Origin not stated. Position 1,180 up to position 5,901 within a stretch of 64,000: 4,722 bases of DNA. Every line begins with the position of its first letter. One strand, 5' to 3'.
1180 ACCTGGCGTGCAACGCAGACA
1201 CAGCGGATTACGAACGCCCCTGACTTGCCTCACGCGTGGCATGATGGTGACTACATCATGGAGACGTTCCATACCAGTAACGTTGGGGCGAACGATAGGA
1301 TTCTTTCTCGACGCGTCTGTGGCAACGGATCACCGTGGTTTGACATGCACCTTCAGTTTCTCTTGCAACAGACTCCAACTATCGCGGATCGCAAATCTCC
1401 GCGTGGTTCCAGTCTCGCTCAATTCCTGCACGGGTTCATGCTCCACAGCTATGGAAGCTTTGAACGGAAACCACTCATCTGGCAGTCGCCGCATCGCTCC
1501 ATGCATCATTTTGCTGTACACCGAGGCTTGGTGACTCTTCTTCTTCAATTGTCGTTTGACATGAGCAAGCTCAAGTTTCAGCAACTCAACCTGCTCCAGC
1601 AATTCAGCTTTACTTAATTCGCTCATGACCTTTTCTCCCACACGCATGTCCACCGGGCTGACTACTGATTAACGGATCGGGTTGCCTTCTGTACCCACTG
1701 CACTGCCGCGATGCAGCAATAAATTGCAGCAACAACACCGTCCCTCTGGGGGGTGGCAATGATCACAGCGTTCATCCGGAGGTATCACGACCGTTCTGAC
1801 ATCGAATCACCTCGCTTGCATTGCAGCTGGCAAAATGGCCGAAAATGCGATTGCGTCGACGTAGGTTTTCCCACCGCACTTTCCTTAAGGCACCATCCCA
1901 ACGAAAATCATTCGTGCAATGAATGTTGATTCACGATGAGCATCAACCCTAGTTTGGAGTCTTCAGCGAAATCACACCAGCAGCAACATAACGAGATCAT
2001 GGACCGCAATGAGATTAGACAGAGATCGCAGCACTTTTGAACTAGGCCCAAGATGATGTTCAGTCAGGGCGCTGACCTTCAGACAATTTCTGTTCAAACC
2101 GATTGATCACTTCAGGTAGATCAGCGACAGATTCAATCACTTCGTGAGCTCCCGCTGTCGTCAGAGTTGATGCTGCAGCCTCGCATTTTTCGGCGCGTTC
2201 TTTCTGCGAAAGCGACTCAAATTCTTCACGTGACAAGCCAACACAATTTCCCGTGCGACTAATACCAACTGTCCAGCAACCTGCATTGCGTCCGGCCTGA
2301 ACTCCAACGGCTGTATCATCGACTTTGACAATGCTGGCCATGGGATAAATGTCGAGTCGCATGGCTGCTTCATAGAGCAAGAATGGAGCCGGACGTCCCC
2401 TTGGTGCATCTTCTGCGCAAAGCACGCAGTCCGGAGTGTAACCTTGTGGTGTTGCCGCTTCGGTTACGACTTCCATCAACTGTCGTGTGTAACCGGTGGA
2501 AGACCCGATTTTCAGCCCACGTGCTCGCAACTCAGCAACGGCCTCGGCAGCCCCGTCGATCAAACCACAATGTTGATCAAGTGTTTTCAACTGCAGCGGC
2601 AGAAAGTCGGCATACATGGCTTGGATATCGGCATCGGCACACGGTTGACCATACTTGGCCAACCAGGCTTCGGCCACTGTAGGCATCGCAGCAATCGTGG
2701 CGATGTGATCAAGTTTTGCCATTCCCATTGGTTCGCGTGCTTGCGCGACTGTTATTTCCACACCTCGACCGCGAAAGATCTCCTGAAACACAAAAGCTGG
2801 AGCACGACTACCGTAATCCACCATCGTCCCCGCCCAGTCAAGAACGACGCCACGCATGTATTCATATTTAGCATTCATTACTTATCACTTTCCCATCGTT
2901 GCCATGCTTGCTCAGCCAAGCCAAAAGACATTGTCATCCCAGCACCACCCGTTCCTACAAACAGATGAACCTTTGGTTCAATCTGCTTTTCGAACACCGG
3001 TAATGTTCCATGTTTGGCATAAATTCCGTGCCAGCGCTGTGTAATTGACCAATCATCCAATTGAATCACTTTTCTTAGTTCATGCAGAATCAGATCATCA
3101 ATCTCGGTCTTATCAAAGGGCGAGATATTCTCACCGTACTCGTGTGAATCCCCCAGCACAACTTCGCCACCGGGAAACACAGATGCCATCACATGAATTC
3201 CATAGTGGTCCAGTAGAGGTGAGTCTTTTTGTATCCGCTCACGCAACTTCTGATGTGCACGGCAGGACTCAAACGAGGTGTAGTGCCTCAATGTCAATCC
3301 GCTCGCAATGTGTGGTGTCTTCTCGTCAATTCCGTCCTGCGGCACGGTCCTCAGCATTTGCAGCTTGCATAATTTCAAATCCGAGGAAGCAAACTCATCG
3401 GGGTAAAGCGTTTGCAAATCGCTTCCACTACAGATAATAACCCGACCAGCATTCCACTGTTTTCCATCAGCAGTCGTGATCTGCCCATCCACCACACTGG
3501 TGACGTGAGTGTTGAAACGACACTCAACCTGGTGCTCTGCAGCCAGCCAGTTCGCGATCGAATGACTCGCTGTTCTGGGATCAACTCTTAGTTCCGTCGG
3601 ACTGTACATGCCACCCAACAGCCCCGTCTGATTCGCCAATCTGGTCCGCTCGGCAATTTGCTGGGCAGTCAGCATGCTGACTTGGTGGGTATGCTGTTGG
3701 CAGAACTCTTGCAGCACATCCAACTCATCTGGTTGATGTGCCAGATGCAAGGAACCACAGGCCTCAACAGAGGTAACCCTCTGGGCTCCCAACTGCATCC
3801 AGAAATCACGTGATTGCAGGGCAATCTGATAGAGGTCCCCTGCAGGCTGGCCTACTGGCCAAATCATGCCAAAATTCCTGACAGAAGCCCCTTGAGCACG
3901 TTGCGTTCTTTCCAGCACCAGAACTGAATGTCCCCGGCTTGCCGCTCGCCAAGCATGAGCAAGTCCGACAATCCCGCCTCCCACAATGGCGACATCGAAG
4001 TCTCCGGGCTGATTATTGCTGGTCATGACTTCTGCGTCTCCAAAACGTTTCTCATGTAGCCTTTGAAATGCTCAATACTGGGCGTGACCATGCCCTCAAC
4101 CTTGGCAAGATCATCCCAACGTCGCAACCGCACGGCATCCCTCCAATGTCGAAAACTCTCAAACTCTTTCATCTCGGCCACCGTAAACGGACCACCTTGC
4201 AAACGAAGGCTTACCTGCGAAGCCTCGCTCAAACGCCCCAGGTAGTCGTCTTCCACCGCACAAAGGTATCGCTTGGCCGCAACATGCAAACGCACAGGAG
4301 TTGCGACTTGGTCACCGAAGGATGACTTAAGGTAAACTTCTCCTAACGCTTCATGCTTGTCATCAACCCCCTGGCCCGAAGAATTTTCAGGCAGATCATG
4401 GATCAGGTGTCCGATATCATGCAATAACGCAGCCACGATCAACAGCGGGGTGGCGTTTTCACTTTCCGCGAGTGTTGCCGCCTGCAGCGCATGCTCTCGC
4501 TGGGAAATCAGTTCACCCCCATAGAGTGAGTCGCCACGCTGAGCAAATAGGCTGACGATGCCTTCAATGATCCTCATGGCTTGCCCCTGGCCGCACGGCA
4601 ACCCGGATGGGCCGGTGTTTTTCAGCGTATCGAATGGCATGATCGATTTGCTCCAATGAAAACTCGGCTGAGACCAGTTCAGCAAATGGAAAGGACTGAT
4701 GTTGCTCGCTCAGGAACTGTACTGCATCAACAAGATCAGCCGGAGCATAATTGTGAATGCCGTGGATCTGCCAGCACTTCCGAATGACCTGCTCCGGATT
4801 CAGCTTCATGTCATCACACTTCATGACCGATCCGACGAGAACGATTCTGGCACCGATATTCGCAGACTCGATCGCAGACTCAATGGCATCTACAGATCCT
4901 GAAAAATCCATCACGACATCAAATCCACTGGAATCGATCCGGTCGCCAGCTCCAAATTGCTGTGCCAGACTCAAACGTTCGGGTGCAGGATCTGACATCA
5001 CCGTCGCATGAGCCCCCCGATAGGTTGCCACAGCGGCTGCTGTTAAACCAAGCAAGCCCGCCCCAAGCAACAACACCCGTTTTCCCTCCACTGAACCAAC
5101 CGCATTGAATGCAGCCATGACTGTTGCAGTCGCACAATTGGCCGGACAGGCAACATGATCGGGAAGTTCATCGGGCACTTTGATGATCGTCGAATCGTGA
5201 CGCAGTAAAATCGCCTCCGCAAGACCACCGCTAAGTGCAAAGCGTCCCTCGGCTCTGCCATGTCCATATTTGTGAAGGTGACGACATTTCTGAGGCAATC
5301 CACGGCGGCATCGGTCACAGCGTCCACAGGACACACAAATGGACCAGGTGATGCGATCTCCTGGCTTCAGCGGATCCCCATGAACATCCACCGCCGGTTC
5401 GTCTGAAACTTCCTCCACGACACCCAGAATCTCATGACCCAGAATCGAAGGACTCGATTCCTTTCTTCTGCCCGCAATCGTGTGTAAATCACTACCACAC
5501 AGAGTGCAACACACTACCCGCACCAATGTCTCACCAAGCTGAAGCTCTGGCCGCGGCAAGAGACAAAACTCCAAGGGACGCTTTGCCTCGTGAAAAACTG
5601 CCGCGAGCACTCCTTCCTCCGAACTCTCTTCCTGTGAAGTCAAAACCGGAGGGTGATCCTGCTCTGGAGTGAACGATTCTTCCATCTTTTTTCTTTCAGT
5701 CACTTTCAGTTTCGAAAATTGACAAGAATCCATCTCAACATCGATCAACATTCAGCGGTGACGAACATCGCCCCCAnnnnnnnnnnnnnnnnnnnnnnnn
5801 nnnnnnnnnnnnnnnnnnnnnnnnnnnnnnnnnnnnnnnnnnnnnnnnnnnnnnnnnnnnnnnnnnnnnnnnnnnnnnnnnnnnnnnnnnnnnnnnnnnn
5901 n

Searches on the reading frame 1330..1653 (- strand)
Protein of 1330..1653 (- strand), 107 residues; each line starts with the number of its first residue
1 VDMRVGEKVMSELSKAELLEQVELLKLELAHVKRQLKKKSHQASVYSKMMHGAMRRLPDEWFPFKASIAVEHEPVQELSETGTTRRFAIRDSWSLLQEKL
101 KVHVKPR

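Call 5: search_protein_families(library=pfam, proteins=[window:1330-1653:-], max_evalue=0.01)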
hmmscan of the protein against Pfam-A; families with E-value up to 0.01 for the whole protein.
window:1330-1653:- (107 aa): 1 family
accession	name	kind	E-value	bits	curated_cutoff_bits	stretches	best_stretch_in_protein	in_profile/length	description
PF06698.16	DUF1192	-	0.0018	18.8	25.5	1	10-42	17-49/58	Protein of unknown function (DUF1192)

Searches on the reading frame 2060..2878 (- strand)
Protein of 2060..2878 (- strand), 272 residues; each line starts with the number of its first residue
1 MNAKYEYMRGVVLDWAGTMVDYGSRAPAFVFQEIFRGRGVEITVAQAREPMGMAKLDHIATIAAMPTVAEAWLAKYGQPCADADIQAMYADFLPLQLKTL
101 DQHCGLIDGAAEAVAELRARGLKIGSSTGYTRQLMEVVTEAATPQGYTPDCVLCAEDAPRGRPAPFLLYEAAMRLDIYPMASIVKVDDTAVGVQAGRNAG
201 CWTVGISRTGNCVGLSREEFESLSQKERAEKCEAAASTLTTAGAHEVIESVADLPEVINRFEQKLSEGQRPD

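Call 5: search_protein_families(library=pfam, proteins=[window:2060-2878:-], max_evalue=0.01)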
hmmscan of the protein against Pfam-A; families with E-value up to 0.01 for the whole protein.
window:2060-2878:- (272 aa): 2 families
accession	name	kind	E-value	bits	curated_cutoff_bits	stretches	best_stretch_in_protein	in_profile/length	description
PF00702.32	Hydrolase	-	1.4e-15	58.6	26.4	1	8-200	1-191/191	haloacid dehalogenase-like hydrolase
PF13419.12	HAD_2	-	9.3e-10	39.3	23.8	1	97-205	70-177/178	Haloacid dehalogenase-like hydrolase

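Call 6: search_protein_families(library=ncbifam, proteins=[window:2060-2878:-], max_evalue=0.01)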
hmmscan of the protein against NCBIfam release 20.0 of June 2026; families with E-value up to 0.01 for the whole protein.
window:2060-2878:- (272 aa): 21 families
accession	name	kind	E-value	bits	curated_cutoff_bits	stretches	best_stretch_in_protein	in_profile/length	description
TIGR01422.2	phosphonatase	equivalog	6.2e-103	343.4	220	1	9-258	2-251/251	phosphonoacetaldehyde hydrolase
TIGR03351.1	PhnX-like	hypoth_equivalog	2e-29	103.1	218.9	1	11-206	4-190/220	phosphonatase-like hydrolase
NF053741.1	noncata_PA2803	equivalog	3.7e-18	66.2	240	1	11-271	3-191/191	HAD superfamily inactivated hydrolase PcrP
NF053653.1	InDiPhoBT2121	equivalog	9.4e-10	38.4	245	1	67-207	50-187/216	inorganic diphosphatase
TIGR01509.1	HAD-SF-IA-v3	subfamily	3.8e-09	36.9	29.4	1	152-206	103-154/154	HAD-IA family hydrolase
NF008087.0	PRK10826.1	equivalog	5e-09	36.1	191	1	67-206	56-191/222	hexitol phosphatase HxpB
TIGR01449.2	PGP_bact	equivalog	1.1e-08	34.9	180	1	51-207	32-185/213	phosphoglycolate phosphatase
TIGR01454.1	AHBA_synth_RP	hypoth_equivalog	1.3e-07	31.5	246.65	1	103-206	73-174/205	AHBA synthesis associated protein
NF009695.0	PRK13222.1-2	equivalog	9.1e-07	28.6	225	1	77-207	66-194/226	phosphoglycolate phosphatase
NF009804.0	PRK13288.1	equivalog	1.5e-06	27.8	218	1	85-208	62-183/215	pyrophosphatase PpaX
NF008610.0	PRK11587.1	equivalog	2.1e-06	27.2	282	1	147-211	123-186/219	sugar phosphatase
NF009694.0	PRK13222.1-1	equivalog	3.7e-06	26.4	415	1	105-209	111-213/252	phosphoglycolate phosphatase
TIGR02009.1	PGMB-YQAB-SF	subfamily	4.2e-06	27.1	153.35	1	9-206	2-186/186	beta-phosphoglucomutase family hydrolase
TIGR01990.1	bPGM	equivalog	5.1e-06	26.6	189.4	1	98-207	83-187/187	beta-phosphoglucomutase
NF009696.0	PRK13222.1-3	equivalog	1.6e-05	24.7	359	1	67-206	48-186/223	N-acetylmuramic acid 6-phosphate phosphatase MupP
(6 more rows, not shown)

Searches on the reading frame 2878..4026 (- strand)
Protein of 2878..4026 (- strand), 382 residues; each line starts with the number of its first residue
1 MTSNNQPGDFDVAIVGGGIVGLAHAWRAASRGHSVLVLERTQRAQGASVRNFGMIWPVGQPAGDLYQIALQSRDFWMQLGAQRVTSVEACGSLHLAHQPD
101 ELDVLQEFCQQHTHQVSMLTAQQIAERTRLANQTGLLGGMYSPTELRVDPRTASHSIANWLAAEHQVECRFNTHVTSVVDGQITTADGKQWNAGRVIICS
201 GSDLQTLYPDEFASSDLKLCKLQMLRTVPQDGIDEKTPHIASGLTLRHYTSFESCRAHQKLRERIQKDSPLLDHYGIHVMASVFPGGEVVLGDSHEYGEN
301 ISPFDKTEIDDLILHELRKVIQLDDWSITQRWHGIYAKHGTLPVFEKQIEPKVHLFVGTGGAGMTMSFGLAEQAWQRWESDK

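Call 5: search_protein_families(library=pfam, proteins=[window:2878-4026:-], max_evalue=0.01)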
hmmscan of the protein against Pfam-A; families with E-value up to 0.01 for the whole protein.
window:2878-4026:- (382 aa): 9 families
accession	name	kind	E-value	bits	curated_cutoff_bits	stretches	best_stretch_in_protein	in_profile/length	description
PF01266.30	DAO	-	7.8e-50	170.8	27.9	1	11-373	1-349/353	FAD dependent oxidoreductase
PF00890.30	FAD_binding_2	-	3.4e-09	36.8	20.4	1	11-108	1-97/414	FAD binding domain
PF13450.12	NAD_binding_8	-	4.3e-07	30.6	21.9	1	14-44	1-31/68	NAD(P)-binding Rossmann-like domain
PF07992.20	Pyr_redox_2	-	4.7e-07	30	26.1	1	11-45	144-178/291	Pyridine nucleotide-disulphide oxidoreductase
PF12831.13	FAD_oxidored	-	1.1e-05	25.3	27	1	11-186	1-124/416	FAD dependent oxidoreductase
PF03486.20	HI0933_like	-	0.00046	20.2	50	1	11-43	2-34/244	HI0933-like protein Rossmann domain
PF01593.30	Amino_oxidase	-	0.0018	18.1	19.8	0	139-201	199-255/443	Flavin containing amine oxidoreductase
PF13738.12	Pyr_redox_3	-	0.0018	18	30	0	14-52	2-39/305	Pyridine nucleotide-disulphide oxidoreductase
PF01134.28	GIDA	-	0.0055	16.2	22.1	0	11-39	1-29/391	Glucose inhibited division protein A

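Call 6: search_protein_families(library=ncbifam, proteins=[window:2878-4026:-], max_evalue=0.01)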
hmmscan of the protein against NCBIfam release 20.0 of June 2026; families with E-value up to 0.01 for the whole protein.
window:2878-4026:- (382 aa): 74 families (the best 25 are shown)
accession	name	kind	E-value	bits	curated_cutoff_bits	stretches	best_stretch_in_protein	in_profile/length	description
TIGR03364.1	HpnW_proposed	hypoth_equivalog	1.5e-130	435.5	285.1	1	11-373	2-365/365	TIGR03364 family FAD-dependent oxidoreductase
TIGR02352.1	thiamin_ThiO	equivalog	2e-26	92.9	250.8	1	12-226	1-229/351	glycine oxidase ThiO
TIGR03197.1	MnmC_Cterm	equivalog_domain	7.6e-23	81.2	174.2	1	11-209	1-208/400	FAD-dependent 5-carboxymethylaminomethyl-2-thiouridine(34) oxidoreductase MnmC1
NF002480.1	PRK01747.1-1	equivalog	8.7e-18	64.1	540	1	9-210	248-458/645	bifunctional tRNA (5-methylaminomethyl-2-thiouridine)(34)-methyltransferase MnmC2/FAD-dependent 5-carboxymethylaminomethyl-2-thiouridine(34)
NF008425.0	PRK11259.1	equivalog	5.6e-13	48.6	257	1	9-211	4-211/377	N-methyl-L-tryptophan oxidase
NF008726.1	PRK11728.1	equivalog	9.7e-11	41.1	299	1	11-202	2-200/389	L-2-hydroxyglutarate oxidase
NF001933.0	PRK00711.1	subfamily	3.1e-10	39.7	383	1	12-55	3-47/429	D-amino acid dehydrogenase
NF050086.1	pipecolate_AmaA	exception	2.3e-08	33.1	600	1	9-55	25-71/425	L-pipecolate oxidase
NF004789.0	PRK06134.1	subfamily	5.3e-07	28.6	747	1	3-56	6-59/581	FAD-dependent oxidoreductase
NF009906.0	PRK13369.1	equivalog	2.4e-06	26.4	352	1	7-51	4-48/502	glycerol-3-phosphate dehydrogenase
NF005560.0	PRK07233.1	equivalog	3.5e-06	26.1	252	1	11-45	2-36/435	hypothetical protein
NF033460.1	glycerol3P_ox_II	equivalog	5.9e-06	25.7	460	1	10-201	2-205/361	type 2 glycerol-3-phosphate oxidase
NF009477.0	PRK12843.1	equivalog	6e-06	25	758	1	5-63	12-70/578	FAD-dependent oxidoreductase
TIGR03997.1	mycofact_OYE_2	equivalog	1.2e-05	23.9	793.15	1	11-47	381-417/645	mycofactocin system FadH/OYE family oxidoreductase 2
NF053677.1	Desat2ChcC2Cyan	equivalog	1.3e-05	23.8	900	1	11-63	2-54/558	4-oxocyclohex-2-ene-1-carboxylate 5-dehydrogenase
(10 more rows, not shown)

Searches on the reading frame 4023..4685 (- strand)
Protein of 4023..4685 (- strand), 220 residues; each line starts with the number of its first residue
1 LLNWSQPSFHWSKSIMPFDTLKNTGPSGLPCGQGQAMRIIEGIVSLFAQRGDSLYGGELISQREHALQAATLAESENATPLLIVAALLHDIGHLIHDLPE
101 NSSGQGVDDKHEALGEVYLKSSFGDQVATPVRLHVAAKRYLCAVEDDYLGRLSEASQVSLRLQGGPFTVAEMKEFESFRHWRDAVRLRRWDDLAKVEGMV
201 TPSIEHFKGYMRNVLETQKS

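Call 5: search_protein_families(library=pfam, proteins=[window:4023-4685:-], max_evalue=0.01)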
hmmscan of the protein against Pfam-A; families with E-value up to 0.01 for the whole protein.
window:4023-4685:- (220 aa): 1 family
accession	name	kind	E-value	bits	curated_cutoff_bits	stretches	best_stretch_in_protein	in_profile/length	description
PF01966.28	HD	-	7e-06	26.8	22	1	64-134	3-85/116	HD domain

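Call 6: search_protein_families(library=ncbifam, proteins=[window:4023-4685:-], max_evalue=0.01)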
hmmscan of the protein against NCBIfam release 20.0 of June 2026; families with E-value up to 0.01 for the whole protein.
window:4023-4685:- (220 aa): 4 families
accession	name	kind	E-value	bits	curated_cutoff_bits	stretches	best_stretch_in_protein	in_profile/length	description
TIGR03276.1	Phn-HD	hypoth_equivalog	1.9e-65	219.7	214.6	1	38-214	2-178/179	phosphonate degradation HD-domain oxygenase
NF049941.1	HyMthAminphonOxyTmpB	equivalog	2.4e-50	170.9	300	1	38-216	6-184/188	(R)-1-hydroxy-2-trimethylaminoethylphosphonate oxygenase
NF052439.1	HMPDioxPhnZ1GIM8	equivalog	2.9e-45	154.2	300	1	40-213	23-196/199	hydroxymethylphosphonate dioxygenase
TIGR00277.1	HDIG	domain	0.0021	17.9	27.6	1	67-121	14-68/84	HDIG domain-containing metalloprotein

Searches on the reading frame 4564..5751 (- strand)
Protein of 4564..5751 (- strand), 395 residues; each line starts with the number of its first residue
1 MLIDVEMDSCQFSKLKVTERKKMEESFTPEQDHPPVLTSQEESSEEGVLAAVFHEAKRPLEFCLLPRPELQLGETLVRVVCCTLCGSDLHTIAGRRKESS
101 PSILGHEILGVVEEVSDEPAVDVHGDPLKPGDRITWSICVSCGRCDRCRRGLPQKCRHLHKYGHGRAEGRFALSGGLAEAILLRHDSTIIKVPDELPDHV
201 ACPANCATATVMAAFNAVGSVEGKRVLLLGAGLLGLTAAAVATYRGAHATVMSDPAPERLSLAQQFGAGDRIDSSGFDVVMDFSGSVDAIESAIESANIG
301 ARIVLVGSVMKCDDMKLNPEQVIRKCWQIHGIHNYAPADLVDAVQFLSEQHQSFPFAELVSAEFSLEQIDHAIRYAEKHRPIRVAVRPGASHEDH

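Call 5: search_protein_families(library=pfam, proteins=[window:4564-5751:-], max_evalue=0.01)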
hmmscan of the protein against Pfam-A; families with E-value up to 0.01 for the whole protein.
window:4564-5751:- (395 aa): 6 families
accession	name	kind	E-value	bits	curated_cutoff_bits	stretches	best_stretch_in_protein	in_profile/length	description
PF08240.17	ADH_N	-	2.9e-24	85.8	23.5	1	73-194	3-104/104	Alcohol dehydrogenase GroES-like domain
PF00107.32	ADH_zinc_N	-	3.1e-13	50.2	31.8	1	234-348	2-128/129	Zinc-binding dehydrogenase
PF16912.11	Glu_dehyd_C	-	0.00079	19.4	34.9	1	220-386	28-209/211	Glucose dehydrogenase C-terminus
PF01262.27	AlaDh_PNT_C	-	0.0016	18.4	23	1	212-268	14-73/214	Alanine dehydrogenase/PNT, C-terminal domain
PF13602.12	ADH_zinc_N_2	-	0.0043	18.4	27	1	270-380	17-127/134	Zinc-binding dehydrogenase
PF10589.14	NADH_4Fe-4S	-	0.0073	16.6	23.5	0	141-169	14-43/85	NADH-ubiquinone oxidoreductase-F iron-sulfur binding region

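Call 6: search_protein_families(library=ncbifam, proteins=[window:4564-5751:-], max_evalue=0.01)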
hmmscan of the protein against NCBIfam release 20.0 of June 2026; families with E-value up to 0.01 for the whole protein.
window:4564-5751:- (395 aa): 23 families
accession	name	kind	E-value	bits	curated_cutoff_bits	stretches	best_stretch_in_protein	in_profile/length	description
TIGR03366.1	HpnZ_proposed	hypoth_equivalog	5.1e-114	380.7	328.1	1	68-369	1-315/315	putative phosphonate catabolism associated alcohol dehydrogenase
NF003808.0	PRK05396.1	equivalog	4.2e-34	117.9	380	1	56-334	9-288/341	L-threonine 3-dehydrogenase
NF010344.0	PRK13771.1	subfamily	4e-32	111.5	349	1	50-378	3-322/334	putative alcohol dehydrogenase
TIGR00692.1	tdh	equivalog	6.2e-31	107.7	458.35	1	65-370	16-322/340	L-threonine 3-dehydrogenase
NF041097.1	keto_inos_dh_IolM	equivalog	1.2e-30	106.5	450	1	39-380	20-381/389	scyllo-inosose 3-dehydrogenase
NF041172.1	AcrlCoa_red_Thmprot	equivalog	1.6e-28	99.6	500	1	52-377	5-322/334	acryloyl-CoA reductase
NF007375.0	PRK09880.1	equivalog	2.3e-28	99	469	1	74-378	29-332/344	L-idonate 5-dehydrogenase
NF006940.0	PRK09422.1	equivalog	9.4e-28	97.1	344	1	69-351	21-302/338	alcohol dehydrogenase AdhP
NF007642.0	PRK10309.1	equivalog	3.2e-25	89.1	550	1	52-309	4-262/347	galactitol-1-phosphate 5-dehydrogenase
TIGR03451.1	mycoS_dep_FDH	equivalog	1.6e-23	83.1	512.9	1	58-285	12-239/358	S-(hydroxymethyl)mycothiol dehydrogenase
TIGR03989.1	Rxyl_3153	subfamily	1.9e-23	83.4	440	1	50-283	4-249/370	NDMA-dependent alcohol dehydrogenase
NF007489.0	PRK10083.1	equivalog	9.6e-23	80.7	376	1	65-275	17-214/339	Zn-dependent oxidoreductase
TIGR02818.1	adh_III_F_hyde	equivalog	2e-19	69.9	543.95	1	50-279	4-242/368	S-(hydroxymethyl)glutathione dehydrogenase/class III alcohol dehydrogenase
NF047908.1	AldhRedAhr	equivalog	2.1e-19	69.6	470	1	52-373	8-319/335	NADPH-dependent aldehyde reductase Ahr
TIGR02819.1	fdhA_non_GSH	equivalog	2.7e-18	65.8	636.95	1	76-269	40-235/397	formaldehyde dehydrogenase, glutathione-independent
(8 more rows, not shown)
